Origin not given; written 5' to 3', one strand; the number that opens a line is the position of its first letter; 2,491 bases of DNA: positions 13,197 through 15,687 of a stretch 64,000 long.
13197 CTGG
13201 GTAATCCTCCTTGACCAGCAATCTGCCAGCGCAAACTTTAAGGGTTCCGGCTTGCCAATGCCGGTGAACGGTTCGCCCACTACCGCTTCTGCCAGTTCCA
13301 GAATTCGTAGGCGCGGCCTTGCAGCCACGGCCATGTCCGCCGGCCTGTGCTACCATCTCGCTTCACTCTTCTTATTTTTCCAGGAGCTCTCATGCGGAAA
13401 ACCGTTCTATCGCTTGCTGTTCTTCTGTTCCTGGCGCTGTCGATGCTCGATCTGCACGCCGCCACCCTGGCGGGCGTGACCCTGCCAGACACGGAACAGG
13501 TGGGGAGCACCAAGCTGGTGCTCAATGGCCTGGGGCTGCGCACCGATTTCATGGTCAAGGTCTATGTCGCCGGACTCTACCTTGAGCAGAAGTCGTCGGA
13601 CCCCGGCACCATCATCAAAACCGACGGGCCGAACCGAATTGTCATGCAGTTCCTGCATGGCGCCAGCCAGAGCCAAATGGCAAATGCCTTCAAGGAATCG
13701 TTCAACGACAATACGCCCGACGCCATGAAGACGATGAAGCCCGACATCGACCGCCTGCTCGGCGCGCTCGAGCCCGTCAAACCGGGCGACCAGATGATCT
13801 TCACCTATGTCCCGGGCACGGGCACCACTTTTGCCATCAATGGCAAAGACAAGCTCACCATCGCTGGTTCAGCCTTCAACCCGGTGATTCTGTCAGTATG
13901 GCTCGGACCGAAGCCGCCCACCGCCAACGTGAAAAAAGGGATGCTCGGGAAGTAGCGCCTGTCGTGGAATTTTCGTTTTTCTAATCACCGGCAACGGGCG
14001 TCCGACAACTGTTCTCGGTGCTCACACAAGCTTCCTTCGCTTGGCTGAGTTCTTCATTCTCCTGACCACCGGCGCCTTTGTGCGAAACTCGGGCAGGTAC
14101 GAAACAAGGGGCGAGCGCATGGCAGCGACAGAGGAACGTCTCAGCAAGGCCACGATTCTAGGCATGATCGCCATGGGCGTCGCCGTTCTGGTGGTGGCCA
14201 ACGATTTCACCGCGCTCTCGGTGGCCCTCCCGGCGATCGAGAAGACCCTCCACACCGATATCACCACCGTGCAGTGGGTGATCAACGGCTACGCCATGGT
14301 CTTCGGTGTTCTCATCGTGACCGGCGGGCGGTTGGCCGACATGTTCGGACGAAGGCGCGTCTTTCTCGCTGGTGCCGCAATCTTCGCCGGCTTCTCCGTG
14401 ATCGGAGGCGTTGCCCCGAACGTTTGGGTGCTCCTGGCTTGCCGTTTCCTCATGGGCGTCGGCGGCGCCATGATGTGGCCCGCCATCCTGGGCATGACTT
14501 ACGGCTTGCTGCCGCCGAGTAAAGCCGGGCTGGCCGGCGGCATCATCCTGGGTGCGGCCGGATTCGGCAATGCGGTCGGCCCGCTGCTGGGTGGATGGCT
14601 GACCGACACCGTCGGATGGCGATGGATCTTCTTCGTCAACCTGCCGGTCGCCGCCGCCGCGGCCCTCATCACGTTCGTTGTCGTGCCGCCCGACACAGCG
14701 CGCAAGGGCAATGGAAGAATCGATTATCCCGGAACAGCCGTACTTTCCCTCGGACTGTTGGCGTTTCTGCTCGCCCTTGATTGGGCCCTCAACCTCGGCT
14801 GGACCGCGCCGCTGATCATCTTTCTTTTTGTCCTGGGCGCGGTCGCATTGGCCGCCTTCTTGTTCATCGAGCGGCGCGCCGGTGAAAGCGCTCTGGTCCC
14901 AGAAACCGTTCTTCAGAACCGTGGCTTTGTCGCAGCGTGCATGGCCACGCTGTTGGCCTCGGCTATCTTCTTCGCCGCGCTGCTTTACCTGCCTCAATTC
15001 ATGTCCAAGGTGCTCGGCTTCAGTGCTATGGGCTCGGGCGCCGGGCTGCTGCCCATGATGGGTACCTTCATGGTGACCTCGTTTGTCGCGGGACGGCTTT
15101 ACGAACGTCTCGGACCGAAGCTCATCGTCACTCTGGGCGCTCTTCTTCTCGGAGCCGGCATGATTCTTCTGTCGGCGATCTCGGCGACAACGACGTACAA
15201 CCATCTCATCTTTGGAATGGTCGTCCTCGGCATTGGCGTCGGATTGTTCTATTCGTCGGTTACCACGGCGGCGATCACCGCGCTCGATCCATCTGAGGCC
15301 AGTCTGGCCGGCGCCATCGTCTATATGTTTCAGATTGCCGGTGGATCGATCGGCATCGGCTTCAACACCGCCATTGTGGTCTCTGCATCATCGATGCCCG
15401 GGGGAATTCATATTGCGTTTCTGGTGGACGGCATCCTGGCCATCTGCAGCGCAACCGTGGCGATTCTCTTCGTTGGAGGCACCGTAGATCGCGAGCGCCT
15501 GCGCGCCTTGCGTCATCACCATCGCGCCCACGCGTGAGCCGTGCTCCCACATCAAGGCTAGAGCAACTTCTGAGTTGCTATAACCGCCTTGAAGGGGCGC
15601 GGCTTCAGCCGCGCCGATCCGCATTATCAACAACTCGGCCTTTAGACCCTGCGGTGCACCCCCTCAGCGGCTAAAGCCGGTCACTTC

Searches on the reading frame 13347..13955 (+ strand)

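Call 50: search_protein_families(library=pfam, proteins=[window:13347-13955:+], max_evalue=0.00001)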
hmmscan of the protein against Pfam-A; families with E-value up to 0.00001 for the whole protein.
window:13347-13955:+ (202 aa): 1 family
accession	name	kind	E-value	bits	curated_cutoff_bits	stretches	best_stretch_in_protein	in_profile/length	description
PF16036.10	Chalcone_3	-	1.6e-48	165.3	27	1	38-201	1-165/165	Chalcone isomerase-like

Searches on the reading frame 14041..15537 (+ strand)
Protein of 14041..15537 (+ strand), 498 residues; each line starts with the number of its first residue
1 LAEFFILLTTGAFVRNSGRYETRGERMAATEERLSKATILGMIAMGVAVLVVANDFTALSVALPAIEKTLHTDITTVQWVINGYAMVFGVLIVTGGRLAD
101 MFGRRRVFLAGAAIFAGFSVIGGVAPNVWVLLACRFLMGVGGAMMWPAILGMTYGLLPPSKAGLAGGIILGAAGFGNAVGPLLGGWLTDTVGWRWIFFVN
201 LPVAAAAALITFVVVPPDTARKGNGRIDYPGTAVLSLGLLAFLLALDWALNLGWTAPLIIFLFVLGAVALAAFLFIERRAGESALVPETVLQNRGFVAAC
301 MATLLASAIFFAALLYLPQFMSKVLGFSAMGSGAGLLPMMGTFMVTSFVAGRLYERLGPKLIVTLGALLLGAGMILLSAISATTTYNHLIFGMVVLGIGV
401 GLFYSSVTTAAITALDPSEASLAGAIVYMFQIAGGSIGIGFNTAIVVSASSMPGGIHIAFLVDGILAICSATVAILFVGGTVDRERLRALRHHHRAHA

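Call 50: search_protein_families(library=pfam, proteins=[window:14041-15537:+], max_evalue=0.00001)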
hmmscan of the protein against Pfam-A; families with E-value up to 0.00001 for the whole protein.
window:14041-15537:+ (498 aa): 3 families
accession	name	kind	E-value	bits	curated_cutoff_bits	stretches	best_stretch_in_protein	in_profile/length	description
PF07690.21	MFS_1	-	3.3e-59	201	33.4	3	47-222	3-181/347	Major Facilitator Superfamily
PF00083.30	Sugar_tr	-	5.5e-11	42.4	22.3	1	75-141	44-115/452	Sugar (and other) transporter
PF06609.19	TRI12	-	2e-09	36.9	23.2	1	57-328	61-344/599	Fungal trichothecene efflux pump (TRI12)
